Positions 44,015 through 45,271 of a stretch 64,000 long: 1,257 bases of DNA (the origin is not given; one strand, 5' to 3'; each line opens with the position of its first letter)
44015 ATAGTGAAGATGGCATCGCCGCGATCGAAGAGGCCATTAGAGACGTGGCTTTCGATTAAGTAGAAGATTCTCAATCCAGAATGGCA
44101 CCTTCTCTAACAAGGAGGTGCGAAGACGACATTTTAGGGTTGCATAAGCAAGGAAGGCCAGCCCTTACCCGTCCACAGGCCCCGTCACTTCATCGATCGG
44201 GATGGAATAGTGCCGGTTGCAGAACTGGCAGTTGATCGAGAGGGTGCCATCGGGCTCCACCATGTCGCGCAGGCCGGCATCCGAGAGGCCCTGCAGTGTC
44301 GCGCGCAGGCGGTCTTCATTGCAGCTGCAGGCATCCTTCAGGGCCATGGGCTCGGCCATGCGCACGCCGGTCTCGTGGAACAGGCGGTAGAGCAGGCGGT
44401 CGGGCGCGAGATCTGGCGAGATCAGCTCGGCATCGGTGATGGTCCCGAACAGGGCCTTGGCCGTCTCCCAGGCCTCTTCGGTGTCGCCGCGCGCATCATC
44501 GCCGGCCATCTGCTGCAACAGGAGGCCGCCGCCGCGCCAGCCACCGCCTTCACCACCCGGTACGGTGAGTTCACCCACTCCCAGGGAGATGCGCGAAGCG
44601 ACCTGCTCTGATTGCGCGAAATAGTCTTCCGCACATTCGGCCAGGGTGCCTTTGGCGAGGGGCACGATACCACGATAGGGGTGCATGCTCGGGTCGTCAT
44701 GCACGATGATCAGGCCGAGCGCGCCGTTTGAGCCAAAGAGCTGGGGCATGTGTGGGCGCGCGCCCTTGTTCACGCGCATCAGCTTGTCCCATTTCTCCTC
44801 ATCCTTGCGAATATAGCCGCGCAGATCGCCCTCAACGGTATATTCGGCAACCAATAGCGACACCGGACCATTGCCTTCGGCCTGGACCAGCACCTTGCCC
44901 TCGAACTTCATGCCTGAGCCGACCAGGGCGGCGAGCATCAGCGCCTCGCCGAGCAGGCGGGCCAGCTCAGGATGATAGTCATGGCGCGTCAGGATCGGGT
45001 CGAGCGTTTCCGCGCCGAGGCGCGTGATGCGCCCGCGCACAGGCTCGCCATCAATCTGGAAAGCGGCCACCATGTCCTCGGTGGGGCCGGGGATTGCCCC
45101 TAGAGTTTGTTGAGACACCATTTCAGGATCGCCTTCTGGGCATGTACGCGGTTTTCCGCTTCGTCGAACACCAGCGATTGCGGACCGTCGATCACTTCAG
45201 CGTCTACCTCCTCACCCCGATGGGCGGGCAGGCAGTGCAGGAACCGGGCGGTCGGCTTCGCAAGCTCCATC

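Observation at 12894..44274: Recurring architecture: diverged extra copies of gene 3' ends bracket short AT-richer cassettes at three unrelated loci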

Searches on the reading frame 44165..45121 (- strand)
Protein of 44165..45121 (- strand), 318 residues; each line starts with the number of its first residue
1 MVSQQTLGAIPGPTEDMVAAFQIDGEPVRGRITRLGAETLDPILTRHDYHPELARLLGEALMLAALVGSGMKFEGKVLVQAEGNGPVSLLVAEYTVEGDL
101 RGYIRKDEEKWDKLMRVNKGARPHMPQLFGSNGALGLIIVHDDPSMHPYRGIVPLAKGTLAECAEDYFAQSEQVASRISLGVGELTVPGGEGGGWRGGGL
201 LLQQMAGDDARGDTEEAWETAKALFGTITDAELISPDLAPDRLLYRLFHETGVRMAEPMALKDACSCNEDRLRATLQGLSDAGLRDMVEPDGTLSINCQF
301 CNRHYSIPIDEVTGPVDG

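Call 11: find_encoding_contigs(protein=window:44165-45121:-, flank=6000, max_places=10)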
Protein window:44165-45121:- (318 aa): no gene with exactly this product is on record in the collection.

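Call 21: find_homologous_proteins(query=window:44165-45121:-, max_evalue=1e-40)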
Query window:44165-45121:- (318 aa): 3171 proteins with E <= 1e-40 among 8000 candidates; the best 120 are listed.
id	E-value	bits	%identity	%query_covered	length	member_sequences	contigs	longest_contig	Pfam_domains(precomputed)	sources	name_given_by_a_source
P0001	1.5e-192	657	90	100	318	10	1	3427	PF01430.25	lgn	-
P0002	1.0e-165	569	80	100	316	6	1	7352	PF01430.25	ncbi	ncbi:MAG: Hsp33 family molecular chaperone HslO [Pseudomonadota bacterium]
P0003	3.1e-163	561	78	100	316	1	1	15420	PF01430.25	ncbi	ncbi:MAG: Hsp33 family molecular chaperone HslO [Pseudomonadota bacterium]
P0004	1.9e-162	558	77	100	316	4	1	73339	PF01430.25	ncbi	ncbi:MAG: Hsp33 family molecular chaperone HslO [Pseudomonadota bacterium]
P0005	4.6e-160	550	77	100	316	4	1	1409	PF01430.25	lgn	-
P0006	2.3e-159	548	76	100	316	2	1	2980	PF01430.25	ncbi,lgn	ncbi:MAG: Hsp33 family molecular chaperone HslO [Pseudomonadota bacterium]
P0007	4.6e-158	544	76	100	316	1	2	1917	PF01430.25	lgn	-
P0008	9.7e-158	542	75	100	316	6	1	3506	PF01430.25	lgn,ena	-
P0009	9.7e-156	536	77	99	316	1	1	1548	PF01430.25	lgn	-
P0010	3.5e-155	534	76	99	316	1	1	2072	PF01430.25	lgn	-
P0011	6.4e-153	527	74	100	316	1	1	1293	PF01430.25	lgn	-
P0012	8.9e-153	526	74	100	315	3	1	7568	PF01430.25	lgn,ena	-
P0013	2.4e-150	518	73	100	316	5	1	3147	PF01430.25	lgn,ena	-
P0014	1.3e-148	512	72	99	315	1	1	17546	PF01430.25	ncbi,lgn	ncbi:MAG: Hsp33 family molecular chaperone HslO [Pseudomonadota bacterium]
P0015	4.5e-146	504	74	96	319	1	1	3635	PF01430.25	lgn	-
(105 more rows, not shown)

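Call 22: find_encoding_contigs(protein=P0001, flank=6000, max_places=10)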
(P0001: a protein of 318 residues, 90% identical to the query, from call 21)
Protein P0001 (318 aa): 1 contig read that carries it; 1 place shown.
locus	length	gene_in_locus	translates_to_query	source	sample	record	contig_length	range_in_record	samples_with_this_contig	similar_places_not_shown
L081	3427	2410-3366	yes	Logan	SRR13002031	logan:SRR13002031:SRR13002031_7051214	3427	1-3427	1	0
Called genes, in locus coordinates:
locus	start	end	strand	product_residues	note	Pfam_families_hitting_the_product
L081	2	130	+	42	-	?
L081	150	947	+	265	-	PF13622:4HBT_3, PF20789:4HBT_3C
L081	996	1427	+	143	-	-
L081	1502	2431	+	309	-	PF02729:OTCace_N, PF00185:OTCace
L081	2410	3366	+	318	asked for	PF01430:HSP33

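Call 23: find_encoding_contigs(protein=P0004, flank=6000, max_places=4)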
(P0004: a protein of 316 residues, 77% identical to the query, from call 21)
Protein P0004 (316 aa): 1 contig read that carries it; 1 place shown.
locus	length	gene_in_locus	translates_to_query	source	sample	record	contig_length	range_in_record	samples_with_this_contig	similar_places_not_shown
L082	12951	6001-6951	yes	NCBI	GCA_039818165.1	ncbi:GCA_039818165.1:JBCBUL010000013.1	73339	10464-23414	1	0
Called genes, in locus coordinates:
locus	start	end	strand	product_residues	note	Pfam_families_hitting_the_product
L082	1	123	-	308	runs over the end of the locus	PF02219:MTHFR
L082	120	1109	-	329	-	PF01022:HTH_5, PF12840:HTH_20, PF01209:Ubie_methyltran, PF13489:Methyltransf_23, PF13847:Methyltransf_31, PF08241:Methyltransf_11, PF08242:Methyltransf_12, PF13649:Methyltransf_25, +4 more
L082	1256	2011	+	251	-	PF04333:MlaA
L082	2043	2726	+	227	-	PF05494:MlaC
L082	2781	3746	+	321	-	PF26549:Tricorn_N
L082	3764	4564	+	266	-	PF13622:4HBT_3, PF20789:4HBT_3C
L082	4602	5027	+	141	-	-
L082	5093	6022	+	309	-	PF02729:OTCace_N, PF00185:OTCace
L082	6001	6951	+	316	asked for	PF01430:HSP33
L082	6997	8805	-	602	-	PF00501:AMP-binding, PF13193:AMP-binding_C (weak)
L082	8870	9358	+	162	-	-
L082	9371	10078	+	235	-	PF00067:p450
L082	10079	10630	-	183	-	PF00080:Sod_Cu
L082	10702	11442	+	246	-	PF01479:S4, PF01728:FtsJ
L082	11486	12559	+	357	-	PF05148:Methyltransf_8 (faint), PF01209:Ubie_methyltran, PF13489:Methyltransf_23, PF05175:MTS (weak), PF13847:Methyltransf_31, PF08241:Methyltransf_11, PF08242:Methyltransf_12, PF13649:Methyltransf_25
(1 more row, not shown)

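Call 62: list_cluster_members(proteins=[P0001, P0002, P0003])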
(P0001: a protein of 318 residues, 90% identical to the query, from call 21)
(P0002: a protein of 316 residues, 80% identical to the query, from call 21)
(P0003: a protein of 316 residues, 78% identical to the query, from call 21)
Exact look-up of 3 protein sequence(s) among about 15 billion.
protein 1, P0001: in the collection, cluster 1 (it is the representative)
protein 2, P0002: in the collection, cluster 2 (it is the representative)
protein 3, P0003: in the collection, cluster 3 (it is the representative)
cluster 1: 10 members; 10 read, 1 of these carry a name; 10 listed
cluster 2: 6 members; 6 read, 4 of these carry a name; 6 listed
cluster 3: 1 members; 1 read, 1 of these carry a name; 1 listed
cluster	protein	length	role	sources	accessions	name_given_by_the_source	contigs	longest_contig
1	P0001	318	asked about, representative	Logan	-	-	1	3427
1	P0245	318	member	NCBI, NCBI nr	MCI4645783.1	MAG: Hsp33 family molecular chaperone HslO [Hyphomonadaceae bacterium] | Hsp33 family molecular chaperone HslO [Hyphomonadaceae bacterium]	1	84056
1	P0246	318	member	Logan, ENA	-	-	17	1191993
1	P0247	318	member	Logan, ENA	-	-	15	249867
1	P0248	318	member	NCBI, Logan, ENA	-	-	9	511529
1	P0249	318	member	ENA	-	-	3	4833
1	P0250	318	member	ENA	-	-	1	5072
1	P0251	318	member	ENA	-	-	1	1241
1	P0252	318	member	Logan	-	-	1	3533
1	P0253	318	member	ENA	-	-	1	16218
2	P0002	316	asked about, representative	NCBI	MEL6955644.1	MAG: Hsp33 family molecular chaperone HslO [Pseudomonadota bacterium]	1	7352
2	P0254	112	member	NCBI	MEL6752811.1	MAG: Hsp33 family molecular chaperone HslO, partial [Pseudomonadota bacterium]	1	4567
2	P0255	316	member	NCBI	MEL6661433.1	MAG: Hsp33 family molecular chaperone HslO [Pseudomonadota bacterium]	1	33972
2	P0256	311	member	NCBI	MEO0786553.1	MAG: Hsp33 family molecular chaperone HslO [Pseudomonadota bacterium]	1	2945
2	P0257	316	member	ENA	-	-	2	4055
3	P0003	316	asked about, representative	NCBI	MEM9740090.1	MAG: Hsp33 family molecular chaperone HslO [Pseudomonadota bacterium]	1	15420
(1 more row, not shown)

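Call 63: find_encoding_contigs(protein=P0246, flank=6000, max_places=10)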
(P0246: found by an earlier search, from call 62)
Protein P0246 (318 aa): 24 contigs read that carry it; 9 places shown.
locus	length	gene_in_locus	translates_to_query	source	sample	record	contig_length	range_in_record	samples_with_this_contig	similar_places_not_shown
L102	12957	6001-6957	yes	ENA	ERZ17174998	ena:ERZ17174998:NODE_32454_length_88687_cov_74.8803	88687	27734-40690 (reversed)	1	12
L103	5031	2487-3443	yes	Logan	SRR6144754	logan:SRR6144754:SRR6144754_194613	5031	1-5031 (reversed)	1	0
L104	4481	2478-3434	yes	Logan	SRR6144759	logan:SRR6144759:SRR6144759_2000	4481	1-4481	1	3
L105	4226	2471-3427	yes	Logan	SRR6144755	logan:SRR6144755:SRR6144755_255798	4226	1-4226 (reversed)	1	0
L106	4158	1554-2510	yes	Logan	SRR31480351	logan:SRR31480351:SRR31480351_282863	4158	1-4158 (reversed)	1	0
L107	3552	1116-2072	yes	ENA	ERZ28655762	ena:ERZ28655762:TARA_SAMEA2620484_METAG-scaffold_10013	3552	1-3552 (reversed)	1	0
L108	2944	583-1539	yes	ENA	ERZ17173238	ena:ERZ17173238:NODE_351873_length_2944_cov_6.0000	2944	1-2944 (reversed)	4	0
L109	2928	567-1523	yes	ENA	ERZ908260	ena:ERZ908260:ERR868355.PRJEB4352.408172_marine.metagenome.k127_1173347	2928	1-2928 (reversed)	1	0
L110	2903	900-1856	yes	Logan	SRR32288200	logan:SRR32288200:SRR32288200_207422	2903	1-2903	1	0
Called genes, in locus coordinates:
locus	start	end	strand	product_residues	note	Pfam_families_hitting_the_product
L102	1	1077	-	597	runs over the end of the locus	PF08811:DUF1800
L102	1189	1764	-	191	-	PF01923:Cob_adeno_trans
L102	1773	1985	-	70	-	PF04588:HIG_1_N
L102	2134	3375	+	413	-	PF01266:DAO (faint), PF03486:HI0933_like (faint), PF07992:Pyr_redox_2, PF13450:NAD_binding_8 (faint), PF13738:Pyr_redox_3 (faint), PF01262:AlaDh_PNT_C (weak), PF00070:Pyr_redox, PF14759:Reductase_C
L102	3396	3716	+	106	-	PF00111:Fer2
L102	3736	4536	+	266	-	PF13622:4HBT_3, PF20789:4HBT_3C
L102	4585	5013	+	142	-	-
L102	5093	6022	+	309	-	PF02729:OTCace_N, PF00185:OTCace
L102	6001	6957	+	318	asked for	PF01430:HSP33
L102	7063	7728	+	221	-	-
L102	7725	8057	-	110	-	PF08274:Zn_Ribbon_YjdM, PF03831:YjdM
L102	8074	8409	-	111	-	-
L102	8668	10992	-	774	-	PF18072:FGAR-AT_linker, PF00586:AIRS, PF02769:AIRS_C, PF00586:AIRS, PF02769:AIRS_C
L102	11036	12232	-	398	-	PF04235:DUF418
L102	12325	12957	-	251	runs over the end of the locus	PF13507:GATase_5, PF01965:DJ-1_PfpI (weak), PF07685:GATase_3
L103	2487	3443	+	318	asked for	PF01430:HSP33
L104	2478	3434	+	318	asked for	PF01430:HSP33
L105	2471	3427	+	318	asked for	PF01430:HSP33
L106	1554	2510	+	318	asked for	PF01430:HSP33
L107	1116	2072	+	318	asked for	PF01430:HSP33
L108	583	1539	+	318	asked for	PF01430:HSP33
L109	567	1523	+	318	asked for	PF01430:HSP33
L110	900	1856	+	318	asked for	PF01430:HSP33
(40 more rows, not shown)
